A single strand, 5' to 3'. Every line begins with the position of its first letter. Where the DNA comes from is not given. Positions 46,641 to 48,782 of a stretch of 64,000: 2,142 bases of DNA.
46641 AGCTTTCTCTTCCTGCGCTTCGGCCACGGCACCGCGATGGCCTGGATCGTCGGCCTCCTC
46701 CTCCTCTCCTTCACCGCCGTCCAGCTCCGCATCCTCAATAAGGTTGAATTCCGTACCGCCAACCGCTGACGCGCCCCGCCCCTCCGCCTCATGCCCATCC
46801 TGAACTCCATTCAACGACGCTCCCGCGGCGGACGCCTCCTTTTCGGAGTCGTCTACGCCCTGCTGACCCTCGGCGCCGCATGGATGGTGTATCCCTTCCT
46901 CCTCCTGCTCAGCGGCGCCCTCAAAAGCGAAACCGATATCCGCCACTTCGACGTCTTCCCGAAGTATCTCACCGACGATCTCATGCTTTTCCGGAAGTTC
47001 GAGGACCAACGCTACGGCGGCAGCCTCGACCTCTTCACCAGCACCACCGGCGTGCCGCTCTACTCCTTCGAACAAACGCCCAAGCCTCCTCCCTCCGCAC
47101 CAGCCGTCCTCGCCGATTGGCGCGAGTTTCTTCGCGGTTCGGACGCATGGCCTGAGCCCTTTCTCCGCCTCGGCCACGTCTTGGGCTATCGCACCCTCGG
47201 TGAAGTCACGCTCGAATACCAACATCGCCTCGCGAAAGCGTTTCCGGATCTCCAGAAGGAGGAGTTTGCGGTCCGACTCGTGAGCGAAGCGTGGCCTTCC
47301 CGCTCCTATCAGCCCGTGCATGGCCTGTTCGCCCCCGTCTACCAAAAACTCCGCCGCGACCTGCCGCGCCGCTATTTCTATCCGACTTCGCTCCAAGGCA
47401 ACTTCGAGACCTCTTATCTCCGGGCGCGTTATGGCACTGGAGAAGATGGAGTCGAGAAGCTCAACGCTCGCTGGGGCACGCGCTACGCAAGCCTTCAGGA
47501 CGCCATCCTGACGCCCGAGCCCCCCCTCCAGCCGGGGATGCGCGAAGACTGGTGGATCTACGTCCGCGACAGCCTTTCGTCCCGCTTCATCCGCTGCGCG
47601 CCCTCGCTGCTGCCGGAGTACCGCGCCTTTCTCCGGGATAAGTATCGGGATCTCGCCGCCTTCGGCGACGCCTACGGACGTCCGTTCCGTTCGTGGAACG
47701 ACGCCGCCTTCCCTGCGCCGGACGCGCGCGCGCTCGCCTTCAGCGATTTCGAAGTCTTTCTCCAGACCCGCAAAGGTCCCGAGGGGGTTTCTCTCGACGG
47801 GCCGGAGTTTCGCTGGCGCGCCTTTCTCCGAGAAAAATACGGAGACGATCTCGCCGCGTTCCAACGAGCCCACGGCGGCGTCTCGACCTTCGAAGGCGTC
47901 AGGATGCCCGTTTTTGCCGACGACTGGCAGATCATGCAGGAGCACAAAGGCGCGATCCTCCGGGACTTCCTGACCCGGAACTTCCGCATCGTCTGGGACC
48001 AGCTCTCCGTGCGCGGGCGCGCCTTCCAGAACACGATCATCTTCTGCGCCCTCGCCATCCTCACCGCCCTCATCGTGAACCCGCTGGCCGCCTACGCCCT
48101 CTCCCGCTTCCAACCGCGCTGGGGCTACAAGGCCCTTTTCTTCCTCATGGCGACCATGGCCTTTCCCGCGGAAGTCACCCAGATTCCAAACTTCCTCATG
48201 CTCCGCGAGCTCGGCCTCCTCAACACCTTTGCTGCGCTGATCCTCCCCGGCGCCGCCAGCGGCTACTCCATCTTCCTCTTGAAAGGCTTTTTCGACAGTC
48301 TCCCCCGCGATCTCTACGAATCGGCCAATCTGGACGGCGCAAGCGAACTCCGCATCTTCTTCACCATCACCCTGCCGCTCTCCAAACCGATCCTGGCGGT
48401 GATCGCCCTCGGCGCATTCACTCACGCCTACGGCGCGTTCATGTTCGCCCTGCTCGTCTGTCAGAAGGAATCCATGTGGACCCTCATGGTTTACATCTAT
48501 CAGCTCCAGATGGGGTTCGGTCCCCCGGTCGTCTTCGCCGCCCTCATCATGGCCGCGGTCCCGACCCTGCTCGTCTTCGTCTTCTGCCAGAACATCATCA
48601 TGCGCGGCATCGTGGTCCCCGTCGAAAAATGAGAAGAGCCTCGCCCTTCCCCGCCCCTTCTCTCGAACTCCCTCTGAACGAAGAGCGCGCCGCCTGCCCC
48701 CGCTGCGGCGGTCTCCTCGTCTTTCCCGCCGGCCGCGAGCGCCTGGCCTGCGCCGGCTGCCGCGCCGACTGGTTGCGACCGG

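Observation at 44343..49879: ATPase-less sugar ABC importer with fused binding-protein/permease, a permease carrying a 370-aa periplasmic insert, and a translationally coupled Zn-ribbon transglutaminase-like protein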

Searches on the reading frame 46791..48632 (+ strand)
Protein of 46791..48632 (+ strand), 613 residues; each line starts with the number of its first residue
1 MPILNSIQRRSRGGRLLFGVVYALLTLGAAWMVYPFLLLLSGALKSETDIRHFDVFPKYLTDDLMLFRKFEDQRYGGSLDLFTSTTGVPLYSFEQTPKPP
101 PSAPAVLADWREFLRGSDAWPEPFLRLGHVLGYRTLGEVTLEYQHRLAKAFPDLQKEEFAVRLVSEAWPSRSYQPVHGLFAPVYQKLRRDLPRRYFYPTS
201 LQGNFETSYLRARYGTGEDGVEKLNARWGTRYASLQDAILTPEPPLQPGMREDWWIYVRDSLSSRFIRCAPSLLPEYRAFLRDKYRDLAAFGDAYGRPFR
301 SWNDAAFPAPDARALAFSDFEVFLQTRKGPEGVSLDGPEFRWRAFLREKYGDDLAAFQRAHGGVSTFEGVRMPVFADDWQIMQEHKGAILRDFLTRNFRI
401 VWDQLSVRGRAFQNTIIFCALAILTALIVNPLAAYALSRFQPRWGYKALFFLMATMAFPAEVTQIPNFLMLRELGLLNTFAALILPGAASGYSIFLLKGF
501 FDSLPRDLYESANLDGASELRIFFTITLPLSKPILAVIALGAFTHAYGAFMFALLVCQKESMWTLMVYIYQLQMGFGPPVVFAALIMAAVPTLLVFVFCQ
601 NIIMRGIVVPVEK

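Call 7: search_protein_families(library=pfam, proteins=[window:46791-48632:+], max_evalue=0.01)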
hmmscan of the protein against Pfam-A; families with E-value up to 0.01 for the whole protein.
window:46791-48632:+ (613 aa): 1 family
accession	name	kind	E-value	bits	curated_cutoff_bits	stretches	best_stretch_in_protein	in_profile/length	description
PF00528.27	BPD_transp_1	-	4e-15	56.5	26.4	1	434-598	6-174/184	Binding-protein-dependent transport system inner membrane component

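Call 8: search_protein_families(library=ncbifam, proteins=[window:46791-48632:+], max_evalue=0.01)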
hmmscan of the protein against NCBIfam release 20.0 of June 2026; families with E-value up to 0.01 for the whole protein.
window:46791-48632:+ (613 aa): 11 families
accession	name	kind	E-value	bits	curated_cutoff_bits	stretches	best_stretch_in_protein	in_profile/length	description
NF008210.0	PRK10973.1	equivalog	8.2e-24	84.7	297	1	395-608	55-277/281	sn-glycerol-3-phosphate ABC transporter permease UgpE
NF040932.1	ABC_arch_GlcU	equivalog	4.7e-18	65.8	340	1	395-609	48-266/272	glucose ABC transporter permease GlcU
NF008231.0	PRK10998.1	equivalog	1.2e-16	61.2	261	1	413-608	86-290/296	maltose ABC transporter permease MalG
NF008232.0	PRK10999.1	equivalog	2.4e-07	29.9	392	1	492-556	389-453/520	maltose ABC transporter permease MalF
TIGR01581.1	Mo_ABC_porter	hypoth_equivalog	4.7e-07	29.5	210.3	1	461-595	72-223/225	ABC transporter permease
TIGR02141.1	modB_ABC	equivalog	3.4e-06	26.9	182.6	1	473-590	73-194/208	molybdate ABC transporter permease subunit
NF007047.0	PRK09500.1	equivalog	2e-05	24.4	326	1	410-602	58-251/257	spermidine/putrescine ABC transporter permease PotC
NF006939.0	PRK09421.1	equivalog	0.0001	21.8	262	1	502-552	117-167/230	molybdate ABC transporter permease subunit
NF007889.0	PRK10592.1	equivalog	0.00053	19.7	476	1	416-593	69-256/281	putrescine ABC transporter permease PotI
NF007852.0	PRK10561.1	equivalog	0.0019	18.1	335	0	492-540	172-220/295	sn-glycerol-3-phosphate ABC transporter permease UgpA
NF040839.1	tungstate_WtpB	equivalog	0.0059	16.3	340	0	496-600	143-245/251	tungstate ABC transporter permease WtpB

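Call 21: find_homologous_proteins(query=window:46791-48632:+)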
Query window:46791-48632:+ (613 aa): 3523 proteins with E <= 0.001 among 8000 candidates; the best 120 are listed.
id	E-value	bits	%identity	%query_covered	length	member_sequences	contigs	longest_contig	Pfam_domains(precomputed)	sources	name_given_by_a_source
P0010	0.0e+0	1406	100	100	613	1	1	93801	PF00528.28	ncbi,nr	ncbi:MAG: carbohydrate ABC transporter permease [Verrucomicrobiae bacterium]|nr:carbohydrate ABC tra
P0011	0.0e+0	1144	81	100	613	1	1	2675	PF00528.28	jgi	jgi:multiple sugar transport system permease protein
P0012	0.0e+0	1027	73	100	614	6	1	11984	PF00528.28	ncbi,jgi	-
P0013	4.5e-266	903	64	100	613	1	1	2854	PF00528.28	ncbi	-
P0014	1.2e-257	875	63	100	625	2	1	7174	PF00528.28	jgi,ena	-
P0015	2.3e-257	874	63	100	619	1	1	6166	PF00528.28,PF02449.22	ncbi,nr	ncbi:MAG: ABC transporter permease subunit [Verrucomicrobia bacterium]|nr:ABC transporter permease s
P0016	6.8e-256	869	63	100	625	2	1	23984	PF00528.28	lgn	-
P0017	1.3e-253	861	62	100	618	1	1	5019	PF00528.28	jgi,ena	-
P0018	1.5e-253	861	61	100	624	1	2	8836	PF00528.28,PF02449.22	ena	-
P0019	4.0e-253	860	62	100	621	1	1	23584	PF00528.28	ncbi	-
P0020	1.0e-248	845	61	100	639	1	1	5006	PF00528.28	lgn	-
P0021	5.6e-248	843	61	100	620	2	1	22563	PF00528.28,PF02449.22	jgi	jgi:multiple sugar transport system permease protein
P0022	7.1e-248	843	61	100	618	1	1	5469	PF00528.28,PF02449.22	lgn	-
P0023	1.0e-247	842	60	100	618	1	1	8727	PF00528.28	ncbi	ncbi:MAG: carbohydrate ABC transporter permease [Verrucomicrobiota bacterium]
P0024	1.6e-247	841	62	97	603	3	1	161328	PF00528.28,PF02449.22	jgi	jgi:multiple sugar transport system permease protein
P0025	3.8e-246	837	62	95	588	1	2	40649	PF00528.28,PF02449.22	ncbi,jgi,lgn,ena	-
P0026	6.5e-240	816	59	100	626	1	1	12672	PF00528.28,PF02449.22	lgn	-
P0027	6.3e-239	813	64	92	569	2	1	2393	PF00528.28,PF02449.22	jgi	-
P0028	1.2e-238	812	59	100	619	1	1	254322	PF00528.28,PF02449.22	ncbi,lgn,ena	-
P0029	2.8e-236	804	60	100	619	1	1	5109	PF00528.28,PF02449.22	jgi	jgi:ABC-type glycerol-3-phosphate transport system permease component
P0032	1.9e-232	792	58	100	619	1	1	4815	PF00528.28,PF02449.22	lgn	-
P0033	2.5e-232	791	60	100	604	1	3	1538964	PF00528.28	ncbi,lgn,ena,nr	ncbi:MAG TPA: carbohydrate ABC transporter permease [Kiritimatiellia bacterium]|nr:carbohydrate ABC 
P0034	1.3e-231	789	62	95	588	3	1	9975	PF00528.28,PF02449.22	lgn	-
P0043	1.7e-221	755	57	100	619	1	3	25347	PF00528.28,PF02449.22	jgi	jgi:ABC-type glycerol-3-phosphate transport system permease component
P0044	3.4e-221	754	56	100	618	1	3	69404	PF00528.28,PF02449.22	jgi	jgi:ABC-type glycerol-3-phosphate transport system permease component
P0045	3.9e-221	754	56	100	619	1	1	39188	PF00528.28,PF02449.22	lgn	-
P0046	2.2e-220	752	55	100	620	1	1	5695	PF00528.28,PF02449.22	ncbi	-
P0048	3.1e-219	748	57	100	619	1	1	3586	PF00528.28,PF02449.22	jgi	jgi:ABC-type glycerol-3-phosphate transport system permease component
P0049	9.7e-218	743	56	100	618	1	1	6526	PF00528.28,PF02449.22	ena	-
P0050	1.7e-217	742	56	100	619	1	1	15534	PF00528.28,PF02449.22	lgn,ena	-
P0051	3.7e-217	741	56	100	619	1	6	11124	PF00528.28,PF02449.22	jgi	jgi:ABC-type glycerol-3-phosphate transport system permease component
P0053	1.1e-213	730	53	100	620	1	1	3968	PF00528.28,PF02449.22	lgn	-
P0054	1.7e-213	729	55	100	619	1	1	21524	PF00528.28,PF02449.22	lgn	-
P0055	1.0e-212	726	55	100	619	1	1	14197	PF00528.28,PF02449.22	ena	-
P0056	1.2e-212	726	56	100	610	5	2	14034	PF00528.28,PF02449.22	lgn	-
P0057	1.5e-212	726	55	100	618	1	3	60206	PF00528.28,PF02449.22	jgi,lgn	-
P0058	4.0e-212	724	55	100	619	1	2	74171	PF00528.28,PF02449.22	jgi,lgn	-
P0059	1.1e-210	720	53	100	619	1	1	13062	PF00528.28,PF02449.22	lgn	-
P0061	2.4e-208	712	54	100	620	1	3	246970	PF00528.28,PF02449.22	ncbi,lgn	ncbi:hypothetical protein BH09VER1_BH09VER1_25540 [soil metagenome]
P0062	2.7e-208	712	56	95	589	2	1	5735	PF00528.28,PF02449.22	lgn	-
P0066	2.0e-204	699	54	100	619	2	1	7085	PF00528.28,PF02449.22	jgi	jgi:ABC-type glycerol-3-phosphate transport system permease component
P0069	8.4e-201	687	54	98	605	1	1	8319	PF00528.28,PF02449.22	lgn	-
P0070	2.0e-199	683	55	95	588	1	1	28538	PF00528.28,PF02449.22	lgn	-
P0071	5.5e-197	674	51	100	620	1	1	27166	PF00528.28,PF02449.22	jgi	jgi:ABC-type glycerol-3-phosphate transport system permease component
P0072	8.2e-197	674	51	100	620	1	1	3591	PF00528.28,PF02449.22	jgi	jgi:multiple sugar transport system permease protein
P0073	1.3e-194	667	51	100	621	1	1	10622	PF00528.28,PF02449.22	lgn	-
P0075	3.4e-190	652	50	100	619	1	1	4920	PF00528.28,PF02449.22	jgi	jgi:ABC-type glycerol-3-phosphate transport system permease component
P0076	1.2e-189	650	51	95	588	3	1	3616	PF00528.28,PF02449.22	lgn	-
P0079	2.2e-185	636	49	100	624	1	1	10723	PF00528.28,PF02449.22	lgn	-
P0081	6.2e-175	602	49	100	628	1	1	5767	PF00528.28,PF02449.22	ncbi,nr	ncbi:MAG: carbohydrate ABC transporter permease [Verrucomicrobia bacterium]|nr:carbohydrate ABC tran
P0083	5.7e-174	598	48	100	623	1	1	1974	PF00528.28,PF02449.22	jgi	jgi:multiple sugar transport system permease protein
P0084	1.4e-172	594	49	100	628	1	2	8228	PF00528.28,PF02449.22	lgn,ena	-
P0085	5.5e-172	592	49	100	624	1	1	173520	PF00528.28,PF02449.22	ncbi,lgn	-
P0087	2.1e-171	590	47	100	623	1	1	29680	PF00528.28,PF02449.22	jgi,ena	-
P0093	5.3e-167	575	48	100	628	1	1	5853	PF00528.28,PF02449.22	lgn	-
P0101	1.0e-142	495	45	66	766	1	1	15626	PF00528.28,PF02449.22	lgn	-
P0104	2.4e-141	491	44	100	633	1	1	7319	PF00528.28,PF02449.22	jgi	-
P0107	3.4e-140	487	42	100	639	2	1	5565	PF00528.28,PF02449.22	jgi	-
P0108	4.6e-140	486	45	66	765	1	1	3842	PF00528.28,PF02449.22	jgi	-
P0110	2.9e-139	484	43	100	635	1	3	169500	PF00528.28,PF02449.22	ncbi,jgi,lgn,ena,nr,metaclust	ncbi:MAG TPA: hypothetical protein DCZ95_11795 [Verrucomicrobia bacterium]|nr:MAG: hypothetical prot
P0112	4.1e-139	483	44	100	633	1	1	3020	PF00528.28,PF02449.22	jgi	jgi:ABC-type glycerol-3-phosphate transport system permease component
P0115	2.8e-138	481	44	100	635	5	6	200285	PF00528.28,PF02449.22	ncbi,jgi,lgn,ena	-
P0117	4.7e-138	480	39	88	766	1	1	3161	PF00528.28,PF02449.22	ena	-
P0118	8.9e-138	479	41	100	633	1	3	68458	PF00528.28,PF02449.22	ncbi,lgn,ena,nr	ncbi:MAG TPA: ABC transporter permease subunit [Kiritimatiellia bacterium]|nr:ABC transporter permea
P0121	1.8e-137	478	48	66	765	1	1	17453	PF00528.28,PF02449.22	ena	-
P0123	2.3e-137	478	45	100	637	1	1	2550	PF00528.28,PF02449.22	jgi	jgi:ABC-type glycerol-3-phosphate transport system permease component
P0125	3.0e-137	477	43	100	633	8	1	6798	PF00528.28,PF02449.22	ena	-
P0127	4.8e-137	476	44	100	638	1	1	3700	PF00528.28,PF02449.22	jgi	-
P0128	5.6e-137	476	47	66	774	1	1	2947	PF00528.28,PF02449.22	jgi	-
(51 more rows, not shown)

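Call 23: search_protein_families(library=pfam, proteins=[window:46791-48632:+, P0024, P0028, P0015, P0033, P0110, P0101, P0117], max_evalue=1)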
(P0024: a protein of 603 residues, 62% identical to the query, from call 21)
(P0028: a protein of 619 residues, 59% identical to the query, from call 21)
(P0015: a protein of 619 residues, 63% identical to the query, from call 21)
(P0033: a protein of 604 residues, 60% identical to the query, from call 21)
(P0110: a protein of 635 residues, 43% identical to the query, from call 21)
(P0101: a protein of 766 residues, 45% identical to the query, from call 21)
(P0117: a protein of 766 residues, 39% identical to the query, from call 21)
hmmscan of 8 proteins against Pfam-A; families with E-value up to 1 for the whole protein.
window:46791-48632:+ (613 aa): 2 families
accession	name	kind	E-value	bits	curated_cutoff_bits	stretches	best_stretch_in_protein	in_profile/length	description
PF00528.27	BPD_transp_1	-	4e-15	56.5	26.4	1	434-598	6-174/184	Binding-protein-dependent transport system inner membrane component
PF02449.21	Glyco_hydro_42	-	0.048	13.5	21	0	195-233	144-177/376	Beta-galactosidase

P0024 (603 aa): 2 families
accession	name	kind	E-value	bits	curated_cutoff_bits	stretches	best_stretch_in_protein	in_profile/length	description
PF00528.27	BPD_transp_1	-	1.2e-14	54.9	26.4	1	426-594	8-179/184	Binding-protein-dependent transport system inner membrane component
PF02449.21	Glyco_hydro_42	-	1.6e-06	28.2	21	1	331-366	153-193/376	Beta-galactosidase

P0028 (619 aa): 3 families
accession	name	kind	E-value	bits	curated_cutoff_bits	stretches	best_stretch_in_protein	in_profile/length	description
PF00528.27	BPD_transp_1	-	3e-12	47.1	26.4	1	438-604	4-174/184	Binding-protein-dependent transport system inner membrane component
PF02449.21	Glyco_hydro_42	-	1.3e-06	28.5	21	2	280-316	151-192/376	Beta-galactosidase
PF01373.23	Glyco_hydro_14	-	0.086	12.2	27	1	279-322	186-228/402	Glycosyl hydrolase family 14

P0015 (619 aa): 2 families
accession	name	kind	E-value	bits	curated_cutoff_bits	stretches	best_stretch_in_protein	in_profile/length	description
PF00528.27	BPD_transp_1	-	1.6e-12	48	26.4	1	442-609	8-178/184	Binding-protein-dependent transport system inner membrane component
PF02449.21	Glyco_hydro_42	-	2.4e-05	24.3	21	1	276-317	148-194/376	Beta-galactosidase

P0033 (604 aa): 2 families
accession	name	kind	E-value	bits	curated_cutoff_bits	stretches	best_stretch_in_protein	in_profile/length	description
PF00528.27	BPD_transp_1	-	6.4e-14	52.5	26.4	1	430-594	10-178/184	Binding-protein-dependent transport system inner membrane component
PF02449.21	Glyco_hydro_42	-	0.03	14.1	21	0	282-319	152-194/376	Beta-galactosidase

P0110 (635 aa): 2 families
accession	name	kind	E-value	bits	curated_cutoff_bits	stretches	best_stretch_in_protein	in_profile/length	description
PF00528.27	BPD_transp_1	-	2.9e-16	60.1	26.4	1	454-629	4-182/184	Binding-protein-dependent transport system inner membrane component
PF02449.21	Glyco_hydro_42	-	4e-11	43.3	21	2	363-399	153-194/376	Beta-galactosidase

P0101 (766 aa): 2 families
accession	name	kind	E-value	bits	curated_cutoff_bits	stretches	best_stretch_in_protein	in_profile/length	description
PF02449.21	Glyco_hydro_42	-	4.7e-18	66.1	21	3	340-403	144-213/376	Beta-galactosidase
PF00528.27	BPD_transp_1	-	3.1e-13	50.3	26.4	1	592-756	10-178/184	Binding-protein-dependent transport system inner membrane component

P0117 (766 aa): 3 families
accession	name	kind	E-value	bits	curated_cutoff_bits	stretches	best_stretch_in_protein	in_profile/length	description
PF02449.21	Glyco_hydro_42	-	3e-17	63.5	21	4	338-402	136-209/376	Beta-galactosidase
PF00528.27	BPD_transp_1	-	1.8e-13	51.1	26.4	1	596-755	14-177/184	Binding-protein-dependent transport system inner membrane component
PF01373.23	Glyco_hydro_14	-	0.017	14.5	27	0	490-526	185-221/402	Glycosyl hydrolase family 14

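Call 24: find_encoding_contigs(protein=P0033, flank=10000, max_places=1)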
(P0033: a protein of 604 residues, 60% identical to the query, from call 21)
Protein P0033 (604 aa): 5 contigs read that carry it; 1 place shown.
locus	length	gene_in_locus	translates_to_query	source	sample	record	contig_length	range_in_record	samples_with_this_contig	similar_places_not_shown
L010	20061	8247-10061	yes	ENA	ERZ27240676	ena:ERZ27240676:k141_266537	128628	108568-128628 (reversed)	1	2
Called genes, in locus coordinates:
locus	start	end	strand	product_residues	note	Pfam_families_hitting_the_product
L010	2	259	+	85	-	?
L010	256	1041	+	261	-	-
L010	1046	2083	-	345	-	PF01208:URO-D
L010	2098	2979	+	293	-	PF07963:N_methyl (weak)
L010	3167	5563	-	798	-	-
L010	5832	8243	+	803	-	PF01547:SBP_bac_1, PF13416:SBP_bac_8, PF00528:BPD_transp_1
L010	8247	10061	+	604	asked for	PF00528:BPD_transp_1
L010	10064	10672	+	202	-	-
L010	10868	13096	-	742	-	-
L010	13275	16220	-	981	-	PF03065:Glyco_hydro_57 (weak), PF01074:Glyco_hydro_38N (weak)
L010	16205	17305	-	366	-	PF01408:GFO_IDH_MocA, PF02894:GFO_IDH_MocA_C, PF22725:GFO_IDH_MocA_C3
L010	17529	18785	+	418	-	PF01120:Alpha_L_fucos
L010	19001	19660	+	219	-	PF00702:Hydrolase, PF13419:HAD_2, PF13242:Hydrolase_like (faint)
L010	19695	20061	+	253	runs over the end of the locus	PF13020:NOV_C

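Call 25: find_encoding_contigs(protein=P0028, flank=10000, max_places=1)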
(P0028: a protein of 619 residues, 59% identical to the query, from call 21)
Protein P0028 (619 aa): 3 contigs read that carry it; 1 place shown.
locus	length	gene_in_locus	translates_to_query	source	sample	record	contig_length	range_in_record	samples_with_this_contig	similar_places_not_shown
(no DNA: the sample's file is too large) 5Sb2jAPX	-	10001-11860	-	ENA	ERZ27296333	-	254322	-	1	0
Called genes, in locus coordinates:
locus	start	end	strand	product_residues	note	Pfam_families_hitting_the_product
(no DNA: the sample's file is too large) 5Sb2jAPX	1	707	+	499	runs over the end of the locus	PF00089:Trypsin, PF13365:Trypsin_2, PF00595:PDZ (weak), PF13180:PDZ_2, PF17820:PDZ_6 (weak), PF13180:PDZ_2, PF17820:PDZ_6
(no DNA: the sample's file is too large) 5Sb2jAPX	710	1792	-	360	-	PF03462:PCRF, PF16326:ABC_tran_CTD (faint), PF00472:RF-1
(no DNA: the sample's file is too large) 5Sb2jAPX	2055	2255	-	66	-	PF01197:Ribosomal_L31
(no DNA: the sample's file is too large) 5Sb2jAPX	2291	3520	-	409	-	PF00109:ketoacyl-synt, PF02801:Ketoacyl-synt_C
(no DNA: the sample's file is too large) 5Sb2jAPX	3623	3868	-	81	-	PF14573:PP-binding_2 (faint), PF00550:PP-binding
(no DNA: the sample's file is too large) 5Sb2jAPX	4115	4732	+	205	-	PF00697:PRAI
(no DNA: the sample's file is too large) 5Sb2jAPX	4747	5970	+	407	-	PF00291:PALP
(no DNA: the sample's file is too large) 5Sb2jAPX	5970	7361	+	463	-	PF01547:SBP_bac_1, PF13416:SBP_bac_8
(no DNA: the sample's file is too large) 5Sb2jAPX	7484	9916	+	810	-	PF01547:SBP_bac_1, PF13416:SBP_bac_8, PF00528:BPD_transp_1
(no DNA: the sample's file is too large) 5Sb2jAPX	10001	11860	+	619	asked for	PF02449:Glyco_hydro_42 (faint), PF00528:BPD_transp_1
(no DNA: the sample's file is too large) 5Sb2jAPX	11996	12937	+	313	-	-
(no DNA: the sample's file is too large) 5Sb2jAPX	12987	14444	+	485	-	PF00171:Aldedh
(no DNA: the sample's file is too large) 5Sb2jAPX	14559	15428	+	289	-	PF01557:FAA_hydrolase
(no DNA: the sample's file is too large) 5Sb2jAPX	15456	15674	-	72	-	PF02416:TatA_B_E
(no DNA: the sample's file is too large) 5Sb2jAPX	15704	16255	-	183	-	PF00691:OmpA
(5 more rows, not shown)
